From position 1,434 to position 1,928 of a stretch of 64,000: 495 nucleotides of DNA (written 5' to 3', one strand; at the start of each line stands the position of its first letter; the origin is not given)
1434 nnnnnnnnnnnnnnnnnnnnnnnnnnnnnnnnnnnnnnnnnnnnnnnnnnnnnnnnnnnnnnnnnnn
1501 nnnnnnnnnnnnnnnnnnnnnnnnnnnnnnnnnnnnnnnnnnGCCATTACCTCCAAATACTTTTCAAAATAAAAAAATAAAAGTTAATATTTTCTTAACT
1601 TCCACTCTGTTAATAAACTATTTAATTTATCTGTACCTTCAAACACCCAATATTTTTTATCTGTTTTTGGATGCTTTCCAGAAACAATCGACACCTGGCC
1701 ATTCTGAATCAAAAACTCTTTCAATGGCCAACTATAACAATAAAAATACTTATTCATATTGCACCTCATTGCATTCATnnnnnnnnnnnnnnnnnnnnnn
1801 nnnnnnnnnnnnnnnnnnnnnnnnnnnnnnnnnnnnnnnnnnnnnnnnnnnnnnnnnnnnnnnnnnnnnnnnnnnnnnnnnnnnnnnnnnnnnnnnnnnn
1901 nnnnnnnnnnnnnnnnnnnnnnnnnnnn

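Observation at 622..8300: Self-contained homing-endonuclease cassettes: motif-headed small paralogous ORF + GIY-YIG gene + terminator, occurring twice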

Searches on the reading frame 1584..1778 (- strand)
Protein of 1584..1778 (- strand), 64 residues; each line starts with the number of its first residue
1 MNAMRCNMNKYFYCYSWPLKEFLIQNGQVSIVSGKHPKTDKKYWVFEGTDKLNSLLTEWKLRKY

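Call 5: search_protein_families(library=pfam, proteins=[window:1584-1778:-], max_evalue=0.01)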
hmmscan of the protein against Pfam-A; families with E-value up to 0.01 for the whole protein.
window:1584-1778:- (64 aa): 1 family
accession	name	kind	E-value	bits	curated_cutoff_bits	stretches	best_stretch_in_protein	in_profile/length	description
PF18903.5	DUF5659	-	0.00045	20.5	23.6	1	9-59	1-50/75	Domain of unknown function (DUF5659)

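Call 8: search_protein_families(library=phrogs, proteins=[window:1584-1778:-], max_evalue=0.01)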
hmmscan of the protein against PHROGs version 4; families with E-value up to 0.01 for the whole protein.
window:1584-1778:- (64 aa): 2 families
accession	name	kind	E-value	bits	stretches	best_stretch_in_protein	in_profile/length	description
phrog_21297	-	unknown function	9.2e-17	61.9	1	9-63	3-57/63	-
phrog_31036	-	unknown function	6.2e-05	24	1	7-64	4-60/65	-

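Call 11: search_dna_similar(query=window:1587-1757:-, collection=phages, mode=protein, max_rows=60, max_evalue=0.01)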
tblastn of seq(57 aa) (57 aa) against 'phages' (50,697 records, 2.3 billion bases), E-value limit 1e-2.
Records with a match: 5; places in all: 5; records where one place covers at least 80% of the query: 5.
Best place of each record, by identity: <60% 5.
By first word of the organism name: Geobacillus 2; Bacteriophage 2; Sporosarcina 1.
By host as written in the record: - 4; Sporosarcina aquimarina 1.
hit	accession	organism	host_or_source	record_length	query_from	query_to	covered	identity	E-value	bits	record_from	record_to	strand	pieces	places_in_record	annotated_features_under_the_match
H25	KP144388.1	Geobacillus virus E3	failed fermentation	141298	5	56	91%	53.8%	8e-13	66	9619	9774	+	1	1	hypothetical protein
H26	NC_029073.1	Geobacillus virus E3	failed fermentation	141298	5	56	91%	53.8%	8e-13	66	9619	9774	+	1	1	hypothetical protein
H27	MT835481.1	Bacteriophage sp.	human fecal samples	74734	3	52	88%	46.0%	7e-5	43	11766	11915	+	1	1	record has no annotation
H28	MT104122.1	Sporosarcina phage Lietuvens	Sporosarcina aquimarina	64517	2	56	96%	40.0%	3e-6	47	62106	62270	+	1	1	hypothetical protein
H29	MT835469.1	Bacteriophage sp.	human fecal samples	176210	3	52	88%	38.0%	5e-5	44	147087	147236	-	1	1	record has no annotation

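Call 13: get_annotated_region(hit=H25, flank=3000)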
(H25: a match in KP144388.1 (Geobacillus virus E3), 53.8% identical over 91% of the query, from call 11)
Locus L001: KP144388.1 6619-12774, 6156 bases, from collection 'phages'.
description: Geobacillus virus E3, complete genome.
organism: Geobacillus virus E3 (NCBI taxid 1572712)
taxonomy: Viruses; Duplodnaviria; Heunggongvirae; Uroviricota; Caudoviricetes
host: -; source: failed fermentation; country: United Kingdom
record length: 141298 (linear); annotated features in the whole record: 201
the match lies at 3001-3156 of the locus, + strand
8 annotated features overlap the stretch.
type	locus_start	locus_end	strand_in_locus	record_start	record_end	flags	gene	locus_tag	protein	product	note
CDS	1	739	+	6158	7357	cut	-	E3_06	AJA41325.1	PhoH-like protein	GP6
CDS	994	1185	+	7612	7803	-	-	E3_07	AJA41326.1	hypothetical protein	GP7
CDS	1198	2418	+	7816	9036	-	-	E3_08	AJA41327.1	DNA PolI-like protein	GP8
CDS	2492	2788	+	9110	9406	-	-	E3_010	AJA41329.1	hypothetical protein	GP10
CDS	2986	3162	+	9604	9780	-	-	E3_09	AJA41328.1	hypothetical protein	GP9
CDS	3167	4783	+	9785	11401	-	-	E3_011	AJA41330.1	hypothetical protein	GP11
CDS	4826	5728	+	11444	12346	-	-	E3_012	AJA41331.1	hypothetical protein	GP12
CDS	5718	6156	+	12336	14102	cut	-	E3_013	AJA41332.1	putative terminase large subunit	GP13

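Call 14: get_annotated_region(hit=H28, flank=3000)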
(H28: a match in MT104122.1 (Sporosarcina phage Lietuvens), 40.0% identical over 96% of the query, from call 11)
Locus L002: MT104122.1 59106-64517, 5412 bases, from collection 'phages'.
description: Sporosarcina phage Lietuvens, complete genome.
organism: Sporosarcina phage Lietuvens (NCBI taxid 2713145)
taxonomy: Viruses; Duplodnaviria; Heunggongvirae; Uroviricota; Caudoviricetes
host: Sporosarcina aquimarina; source: ice-free soil sample (4-10 cm depth) collected near Rasmussen hut; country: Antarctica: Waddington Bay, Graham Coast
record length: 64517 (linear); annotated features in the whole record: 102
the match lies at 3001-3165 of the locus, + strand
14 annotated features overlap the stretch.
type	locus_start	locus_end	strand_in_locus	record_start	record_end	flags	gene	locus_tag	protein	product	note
CDS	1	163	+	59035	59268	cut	-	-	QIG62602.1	hypothetical protein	ORF88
CDS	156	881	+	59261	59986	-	-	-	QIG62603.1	RNA polymerase sigma factor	ORF89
CDS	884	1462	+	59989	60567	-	-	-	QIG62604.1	GIY-YIG nuclease family protein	ORF90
CDS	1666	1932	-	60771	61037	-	-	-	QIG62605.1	hypothetical protein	ORF91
CDS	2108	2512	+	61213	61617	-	-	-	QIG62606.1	hypothetical protein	ORF92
CDS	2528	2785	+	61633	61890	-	-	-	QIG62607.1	hypothetical protein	ORF93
CDS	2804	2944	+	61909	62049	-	-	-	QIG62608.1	hypothetical protein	ORF94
CDS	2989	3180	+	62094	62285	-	-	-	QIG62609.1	hypothetical protein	ORF95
CDS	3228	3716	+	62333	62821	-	-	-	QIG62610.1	HTH domain-containing protein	ORF96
CDS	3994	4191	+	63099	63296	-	-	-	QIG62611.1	hypothetical protein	ORF97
CDS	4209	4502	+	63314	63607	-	-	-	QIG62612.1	hypothetical protein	ORF98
CDS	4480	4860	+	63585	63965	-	-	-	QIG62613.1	HTH domain-containing protein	ORF99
CDS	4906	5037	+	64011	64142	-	-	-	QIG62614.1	hypothetical protein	ORF100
repeat_region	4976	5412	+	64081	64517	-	-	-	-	-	short direct terminal repeat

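Call 17: get_annotated_region(hit=H27, flank=6000)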
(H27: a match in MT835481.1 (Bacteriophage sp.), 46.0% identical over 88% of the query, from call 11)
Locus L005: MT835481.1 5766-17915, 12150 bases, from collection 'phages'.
description: UNVERIFIED: Bacteriophage sp. clone scaffold_15 genomic sequence.
organism: Bacteriophage sp. (NCBI taxid 38018)
taxonomy: Viruses
host: -; source: human fecal samples; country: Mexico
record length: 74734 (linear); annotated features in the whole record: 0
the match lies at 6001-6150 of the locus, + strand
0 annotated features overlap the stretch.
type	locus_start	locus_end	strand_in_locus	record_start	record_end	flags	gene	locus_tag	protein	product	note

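Call 26: find_homologous_proteins(query=A1, max_evalue=0.001)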
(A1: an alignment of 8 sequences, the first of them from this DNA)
Query A1 (8 sequences) (57 aa, profile of the alignment): 1552 proteins with E <= 0.001 among 1611 candidates; the best 120 are listed.
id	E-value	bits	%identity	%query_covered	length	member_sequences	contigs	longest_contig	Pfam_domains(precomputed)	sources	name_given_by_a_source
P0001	2.7e-22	96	63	98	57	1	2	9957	-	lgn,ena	-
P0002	2.9e-22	96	86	98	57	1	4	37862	-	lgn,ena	-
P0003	3.1e-22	96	79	100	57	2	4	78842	-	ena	-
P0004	3.1e-22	96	54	91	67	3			-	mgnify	mgnify:FL=1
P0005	3.9e-22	96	86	100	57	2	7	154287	-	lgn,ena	-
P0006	4.7e-22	95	75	100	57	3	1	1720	-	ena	-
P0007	5.5e-22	95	40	96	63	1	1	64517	-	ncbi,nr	ncbi:hypothetical protein [Sporosarcina phage Lietuvens]|nr:hypothetical protein [Sporosarcina phage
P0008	6.6e-22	95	84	98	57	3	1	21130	-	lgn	-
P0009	7.0e-22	95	88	100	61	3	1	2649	-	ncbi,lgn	-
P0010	7.4e-22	95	61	98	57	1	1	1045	-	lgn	-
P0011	1.1e-21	94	82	98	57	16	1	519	-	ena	-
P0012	1.2e-21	94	84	96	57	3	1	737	-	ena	-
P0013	1.2e-21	94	84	98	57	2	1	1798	-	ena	-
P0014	2.0e-21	93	82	98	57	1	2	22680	-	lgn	-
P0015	2.2e-21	93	79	98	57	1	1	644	-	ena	-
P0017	2.6e-21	93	42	84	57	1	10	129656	-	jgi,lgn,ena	-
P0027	6.8e-21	92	77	100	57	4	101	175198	-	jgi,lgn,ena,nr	jgi:hypothetical protein|nr:MAG TPA: hypothetical protein [Caudoviricetes sp.]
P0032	8.3e-21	91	63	100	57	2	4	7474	PF18903.6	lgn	-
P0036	9.0e-21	91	61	98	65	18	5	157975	-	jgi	jgi:hypothetical protein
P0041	1.1e-20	91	40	88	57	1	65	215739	-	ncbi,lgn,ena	-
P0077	2.2e-20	90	61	98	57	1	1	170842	-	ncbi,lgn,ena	-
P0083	2.3e-20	90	46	91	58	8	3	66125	-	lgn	-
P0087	2.5e-20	90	36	98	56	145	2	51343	-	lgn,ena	-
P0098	2.8e-20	90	37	91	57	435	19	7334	-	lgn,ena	-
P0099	2.9e-20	90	40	98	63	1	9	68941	-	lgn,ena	-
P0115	3.2e-20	90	54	100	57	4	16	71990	-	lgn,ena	-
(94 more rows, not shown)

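Call 28: find_related_loci(query=window:1587-1757:-, collection=viral_contigs, flank=6000)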
Query seq(57 aa) (57 aa) in viral_contigs; peptide patterns used: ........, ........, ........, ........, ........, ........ (x = any residue, [..] = any of these).
12 stretches matched a pattern; 9 encode a relative of the query (tblastn E <= 1e-3); 9 distinct loci.
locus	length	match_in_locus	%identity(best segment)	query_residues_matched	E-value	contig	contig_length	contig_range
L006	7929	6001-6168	100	1-56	1e-35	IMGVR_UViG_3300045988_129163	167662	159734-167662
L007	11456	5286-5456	91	1-57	1e-33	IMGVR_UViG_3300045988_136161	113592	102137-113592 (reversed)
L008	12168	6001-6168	86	1-56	4e-32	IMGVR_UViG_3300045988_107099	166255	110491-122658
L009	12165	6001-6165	45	1-56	2e-11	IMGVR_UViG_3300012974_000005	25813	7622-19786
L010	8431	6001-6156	37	1-52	2e-8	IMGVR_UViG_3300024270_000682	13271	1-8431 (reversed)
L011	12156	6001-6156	37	1-52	2e-8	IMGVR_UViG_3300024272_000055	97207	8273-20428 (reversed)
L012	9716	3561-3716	37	1-52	2e-8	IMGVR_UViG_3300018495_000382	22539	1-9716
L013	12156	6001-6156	37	1-52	2e-8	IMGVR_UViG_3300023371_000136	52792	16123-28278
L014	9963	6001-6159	30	1-53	2e-5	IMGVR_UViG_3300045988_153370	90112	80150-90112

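Call 33: search_protein_families(library=pfam, proteins=[L001:3209-4783:+, L007:3847-5064:+, L007:5503-6375:+, L008:6203-7003:+], max_evalue=0.01)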
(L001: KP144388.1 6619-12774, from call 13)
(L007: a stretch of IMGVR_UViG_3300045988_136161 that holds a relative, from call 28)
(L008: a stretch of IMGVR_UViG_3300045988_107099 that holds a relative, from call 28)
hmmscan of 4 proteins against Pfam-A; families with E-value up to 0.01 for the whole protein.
L001:3209-4783:+ (524 aa): 2 families
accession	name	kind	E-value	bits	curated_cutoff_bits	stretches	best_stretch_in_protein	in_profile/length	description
PF21817.3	CapR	-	0.00019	21.9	24.2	1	183-231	9-66/67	CapR homology domain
PF13391.12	HNH_2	-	0.0099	16.1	21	0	418-497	1-65/66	HNH endonuclease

L007:3847-5064:+ (405 aa): 2 families
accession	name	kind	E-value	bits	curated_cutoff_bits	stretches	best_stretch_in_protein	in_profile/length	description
PF04218.19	CENP-B_N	-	2.2e-05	24.4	21.2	0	264-296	13-45/53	CENP-B N-terminal DNA-binding domain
PF14311.12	DUF4379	-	0.0021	18.7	24.5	0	95-133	17-54/56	Probable Treble clef zinc finger domain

L007:5503-6375:+ (290 aa): 4 families
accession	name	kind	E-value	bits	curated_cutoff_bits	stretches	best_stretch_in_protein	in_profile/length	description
PF07460.16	NUMOD3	-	5.7e-29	100.2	20.4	4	114-151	4-37/37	NUMOD3 motif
PF01541.30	GIY-YIG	-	4.1e-06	27.4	22.6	1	8-96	2-74/78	GIY-YIG catalytic domain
PF07453.19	NUMOD1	-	9.4e-06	26.2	22.8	1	221-250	1-30/37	NUMOD1 domain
PF22083.2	I-HmuI_NUMOD-like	-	0.00011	22.2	27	1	236-269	12-45/46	DNA endonuclease I-HmuI-like, NUMOD-like domain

L008:6203-7003:+ (266 aa): 2 families
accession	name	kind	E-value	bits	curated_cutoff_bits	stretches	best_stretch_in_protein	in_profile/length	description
PF01541.30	GIY-YIG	-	2.2e-09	37.9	22.6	1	17-111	2-78/78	GIY-YIG catalytic domain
PF07453.19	NUMOD1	-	2.6e-06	27.9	22.8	0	125-147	1-23/37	NUMOD1 domain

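Call 34: find_encoding_contigs(protein=P0027, flank=3000, max_places=10)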
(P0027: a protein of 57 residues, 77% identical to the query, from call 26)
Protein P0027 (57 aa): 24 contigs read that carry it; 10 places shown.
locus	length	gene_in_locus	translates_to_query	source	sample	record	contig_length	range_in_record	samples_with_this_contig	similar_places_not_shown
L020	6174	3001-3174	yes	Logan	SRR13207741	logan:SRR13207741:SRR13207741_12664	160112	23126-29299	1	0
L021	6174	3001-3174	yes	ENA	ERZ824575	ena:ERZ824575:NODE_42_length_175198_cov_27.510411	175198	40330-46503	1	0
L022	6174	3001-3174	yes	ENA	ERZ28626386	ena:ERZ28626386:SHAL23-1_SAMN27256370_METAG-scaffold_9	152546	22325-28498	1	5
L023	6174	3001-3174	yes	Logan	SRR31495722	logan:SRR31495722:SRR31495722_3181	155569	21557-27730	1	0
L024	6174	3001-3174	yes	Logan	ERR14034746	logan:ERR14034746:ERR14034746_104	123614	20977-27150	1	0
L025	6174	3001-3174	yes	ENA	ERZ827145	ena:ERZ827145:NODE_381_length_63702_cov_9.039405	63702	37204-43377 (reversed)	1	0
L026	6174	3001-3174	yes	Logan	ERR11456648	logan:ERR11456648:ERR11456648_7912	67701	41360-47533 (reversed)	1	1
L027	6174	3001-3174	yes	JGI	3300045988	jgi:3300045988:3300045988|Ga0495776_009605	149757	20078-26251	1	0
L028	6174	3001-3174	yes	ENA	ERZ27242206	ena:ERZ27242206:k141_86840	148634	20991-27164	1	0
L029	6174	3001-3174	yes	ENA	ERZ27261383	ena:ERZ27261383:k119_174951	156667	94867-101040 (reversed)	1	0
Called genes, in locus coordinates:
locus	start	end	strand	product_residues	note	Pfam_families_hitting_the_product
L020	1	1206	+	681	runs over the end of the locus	-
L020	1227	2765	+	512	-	-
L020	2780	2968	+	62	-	-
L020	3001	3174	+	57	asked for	-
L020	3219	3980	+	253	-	PF07453:NUMOD1, PF22083:I-HmuI_NUMOD-like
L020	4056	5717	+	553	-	PF27290:YonD_N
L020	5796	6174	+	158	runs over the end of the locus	-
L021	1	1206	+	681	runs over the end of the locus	-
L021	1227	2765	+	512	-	-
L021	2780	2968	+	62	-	-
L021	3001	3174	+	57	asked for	-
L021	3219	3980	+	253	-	PF07453:NUMOD1, PF22083:I-HmuI_NUMOD-like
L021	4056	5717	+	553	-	PF27290:YonD_N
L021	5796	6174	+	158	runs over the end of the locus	-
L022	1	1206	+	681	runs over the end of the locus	-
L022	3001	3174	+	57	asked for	-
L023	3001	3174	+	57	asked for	-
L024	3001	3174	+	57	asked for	-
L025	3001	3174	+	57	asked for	-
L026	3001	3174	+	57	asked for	-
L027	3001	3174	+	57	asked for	-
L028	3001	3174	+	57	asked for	-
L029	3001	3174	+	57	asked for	-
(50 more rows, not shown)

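Call 35: find_encoding_contigs(protein=P0041, flank=3000, max_places=10)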
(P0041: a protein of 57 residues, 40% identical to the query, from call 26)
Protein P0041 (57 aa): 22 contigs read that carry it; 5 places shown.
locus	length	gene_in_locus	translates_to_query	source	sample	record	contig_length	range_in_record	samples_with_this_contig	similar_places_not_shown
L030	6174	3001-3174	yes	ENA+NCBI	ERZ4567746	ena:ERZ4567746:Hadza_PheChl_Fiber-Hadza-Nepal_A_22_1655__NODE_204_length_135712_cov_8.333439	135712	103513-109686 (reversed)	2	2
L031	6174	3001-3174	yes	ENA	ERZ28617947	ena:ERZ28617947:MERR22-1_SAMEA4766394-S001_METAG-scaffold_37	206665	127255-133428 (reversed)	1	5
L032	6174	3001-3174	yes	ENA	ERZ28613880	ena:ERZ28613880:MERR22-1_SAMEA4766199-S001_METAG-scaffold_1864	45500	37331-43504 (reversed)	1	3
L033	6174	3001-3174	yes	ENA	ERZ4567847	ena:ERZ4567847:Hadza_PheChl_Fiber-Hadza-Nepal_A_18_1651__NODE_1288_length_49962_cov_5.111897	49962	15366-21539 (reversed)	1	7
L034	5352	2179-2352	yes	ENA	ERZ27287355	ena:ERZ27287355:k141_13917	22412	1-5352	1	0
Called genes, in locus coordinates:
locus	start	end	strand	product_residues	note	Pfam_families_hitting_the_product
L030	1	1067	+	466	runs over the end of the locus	PF00753:Lactamase_B, PF23023:Anti-Pycsar_Apyc1 (weak), PF10996:Beta-Casp, PF07521:RMMBL (weak)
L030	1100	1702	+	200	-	PF00574:CLP_protease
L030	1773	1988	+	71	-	-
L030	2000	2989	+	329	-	PF00149:Metallophos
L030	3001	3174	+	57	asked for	-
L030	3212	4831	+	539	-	PF01541:GIY-YIG, PF07453:NUMOD1, PF22083:I-HmuI_NUMOD-like (faint), PF07453:NUMOD1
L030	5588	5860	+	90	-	PF00216:Bac_DNA_binding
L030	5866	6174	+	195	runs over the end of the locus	-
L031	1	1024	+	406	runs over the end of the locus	PF10996:Beta-Casp, PF07521:RMMBL (weak)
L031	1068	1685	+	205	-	PF00574:CLP_protease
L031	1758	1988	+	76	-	-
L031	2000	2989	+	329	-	PF00149:Metallophos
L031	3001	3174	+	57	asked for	-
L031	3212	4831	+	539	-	PF01541:GIY-YIG, PF07453:NUMOD1, PF22083:I-HmuI_NUMOD-like (faint), PF07453:NUMOD1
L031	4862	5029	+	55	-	-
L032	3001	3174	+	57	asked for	-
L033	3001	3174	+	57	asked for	-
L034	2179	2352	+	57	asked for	-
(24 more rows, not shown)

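Call 36: find_encoding_contigs(protein=P0098, flank=3000, max_places=6)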
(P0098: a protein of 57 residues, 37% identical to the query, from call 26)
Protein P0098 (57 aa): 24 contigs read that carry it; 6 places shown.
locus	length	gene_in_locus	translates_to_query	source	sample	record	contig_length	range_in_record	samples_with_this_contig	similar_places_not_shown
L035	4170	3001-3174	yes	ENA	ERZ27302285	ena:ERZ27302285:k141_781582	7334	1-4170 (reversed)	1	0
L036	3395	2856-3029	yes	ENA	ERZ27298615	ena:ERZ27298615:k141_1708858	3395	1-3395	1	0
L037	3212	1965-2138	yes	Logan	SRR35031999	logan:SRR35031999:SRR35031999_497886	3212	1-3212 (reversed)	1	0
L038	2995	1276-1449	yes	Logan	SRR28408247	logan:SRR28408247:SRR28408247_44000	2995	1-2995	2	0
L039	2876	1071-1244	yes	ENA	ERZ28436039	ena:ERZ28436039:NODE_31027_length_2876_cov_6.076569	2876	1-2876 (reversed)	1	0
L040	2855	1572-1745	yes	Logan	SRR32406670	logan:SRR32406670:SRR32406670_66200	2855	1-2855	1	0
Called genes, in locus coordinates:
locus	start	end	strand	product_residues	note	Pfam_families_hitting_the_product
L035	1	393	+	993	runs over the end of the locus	-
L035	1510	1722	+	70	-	-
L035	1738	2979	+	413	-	-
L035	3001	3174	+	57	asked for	-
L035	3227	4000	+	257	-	PF01541:GIY-YIG, PF07460:NUMOD3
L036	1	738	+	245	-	?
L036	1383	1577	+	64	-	-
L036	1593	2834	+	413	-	-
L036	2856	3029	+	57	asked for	-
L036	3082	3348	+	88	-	-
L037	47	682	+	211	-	PF00574:CLP_protease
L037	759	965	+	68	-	-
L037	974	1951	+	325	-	PF27386:YonJ_N (faint), PF00149:Metallophos (weak)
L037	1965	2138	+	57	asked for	-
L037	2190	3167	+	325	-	PF19835:SegE_GIY-YIG, PF07453:NUMOD1 (faint), PF22083:I-HmuI_NUMOD-like (faint)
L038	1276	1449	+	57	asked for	-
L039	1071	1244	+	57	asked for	-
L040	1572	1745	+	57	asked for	-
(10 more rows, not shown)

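Call 37: find_encoding_contigs(protein=P0087, flank=3000, max_places=6)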
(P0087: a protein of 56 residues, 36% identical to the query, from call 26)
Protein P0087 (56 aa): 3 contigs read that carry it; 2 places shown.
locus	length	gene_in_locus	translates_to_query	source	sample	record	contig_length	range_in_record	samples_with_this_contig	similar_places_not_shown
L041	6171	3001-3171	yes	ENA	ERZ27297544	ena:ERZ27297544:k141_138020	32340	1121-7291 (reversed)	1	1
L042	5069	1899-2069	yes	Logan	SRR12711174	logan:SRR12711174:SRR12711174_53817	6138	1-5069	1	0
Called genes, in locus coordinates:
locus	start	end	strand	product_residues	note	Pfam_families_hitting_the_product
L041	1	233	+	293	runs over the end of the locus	-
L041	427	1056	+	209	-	PF00574:CLP_protease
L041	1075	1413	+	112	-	PF00216:Bac_DNA_binding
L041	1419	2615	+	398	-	PF27386:YonJ_N, PF00149:Metallophos (weak)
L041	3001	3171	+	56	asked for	-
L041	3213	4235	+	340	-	PF01541:GIY-YIG, PF07453:NUMOD1 (faint)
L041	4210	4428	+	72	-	-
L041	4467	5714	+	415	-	PF27269:YonG_N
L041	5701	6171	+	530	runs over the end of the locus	?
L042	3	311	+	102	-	?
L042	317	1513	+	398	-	PF27386:YonJ_N, PF00149:Metallophos (weak)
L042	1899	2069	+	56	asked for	-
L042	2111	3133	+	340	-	PF01541:GIY-YIG, PF07453:NUMOD1 (faint)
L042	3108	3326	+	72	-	-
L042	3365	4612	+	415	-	PF27269:YonG_N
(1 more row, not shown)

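Call 38: find_encoding_contigs(protein=P0017, flank=3000, max_places=6)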
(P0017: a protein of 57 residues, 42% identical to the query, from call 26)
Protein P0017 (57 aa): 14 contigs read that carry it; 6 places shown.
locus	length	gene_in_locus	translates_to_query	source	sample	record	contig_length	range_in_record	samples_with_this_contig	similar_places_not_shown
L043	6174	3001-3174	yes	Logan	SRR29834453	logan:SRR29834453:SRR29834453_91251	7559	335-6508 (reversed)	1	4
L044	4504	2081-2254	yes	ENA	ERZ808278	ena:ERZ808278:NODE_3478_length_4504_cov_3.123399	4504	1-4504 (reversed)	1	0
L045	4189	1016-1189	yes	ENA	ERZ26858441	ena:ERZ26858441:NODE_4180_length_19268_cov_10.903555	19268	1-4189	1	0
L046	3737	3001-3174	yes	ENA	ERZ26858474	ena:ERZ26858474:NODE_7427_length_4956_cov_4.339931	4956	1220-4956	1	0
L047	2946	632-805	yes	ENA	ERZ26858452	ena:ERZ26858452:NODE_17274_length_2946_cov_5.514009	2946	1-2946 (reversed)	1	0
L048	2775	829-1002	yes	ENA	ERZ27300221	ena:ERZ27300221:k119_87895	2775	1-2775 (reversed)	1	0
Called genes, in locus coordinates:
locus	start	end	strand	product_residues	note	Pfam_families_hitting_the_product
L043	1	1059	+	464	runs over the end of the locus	PF00753:Lactamase_B, PF12706:Lactamase_B_2 (weak), PF10996:Beta-Casp, PF07521:RMMBL (faint)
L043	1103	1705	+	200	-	PF00574:CLP_protease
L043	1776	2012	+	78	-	-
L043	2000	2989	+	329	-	PF00149:Metallophos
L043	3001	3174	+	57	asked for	-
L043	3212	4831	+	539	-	PF01541:GIY-YIG, PF07453:NUMOD1, PF22083:I-HmuI_NUMOD-like (faint), PF07453:NUMOD1 (weak)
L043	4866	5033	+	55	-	-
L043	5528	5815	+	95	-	PF00216:Bac_DNA_binding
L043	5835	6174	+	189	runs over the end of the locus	-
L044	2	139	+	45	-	?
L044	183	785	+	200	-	PF00574:CLP_protease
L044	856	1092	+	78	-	-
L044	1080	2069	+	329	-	PF00149:Metallophos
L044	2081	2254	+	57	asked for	-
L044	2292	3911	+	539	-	PF01541:GIY-YIG, PF07453:NUMOD1, PF22083:I-HmuI_NUMOD-like (faint), PF07453:NUMOD1 (weak)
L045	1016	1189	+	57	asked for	-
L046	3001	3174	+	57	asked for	-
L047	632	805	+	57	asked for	-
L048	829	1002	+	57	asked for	-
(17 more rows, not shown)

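Call 47: predict_structure(alignment_id=A2)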
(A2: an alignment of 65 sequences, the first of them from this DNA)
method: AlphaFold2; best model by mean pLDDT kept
length: 57 residues; sequences in the alignment: 65
mean_pLDDT: 91.4   pTM: 0.71
mean pLDDT of the five models: 91.4, 90.9, 90.6, 88.6, 88.4
residues with pLDDT >= 90: 50; 70-90: 4; 50-70: 3; < 50: 0
segments of 3 or more residues with pLDDT < 50: none
pLDDT, mean of each block of 10 residues (from residue 1): 87 95 93 94 94 84
secondary structure, 60 per line:
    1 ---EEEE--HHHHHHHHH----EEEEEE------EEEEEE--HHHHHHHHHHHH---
elements in order: E4-7 H10-18 E23-28 E35-40 H43-54
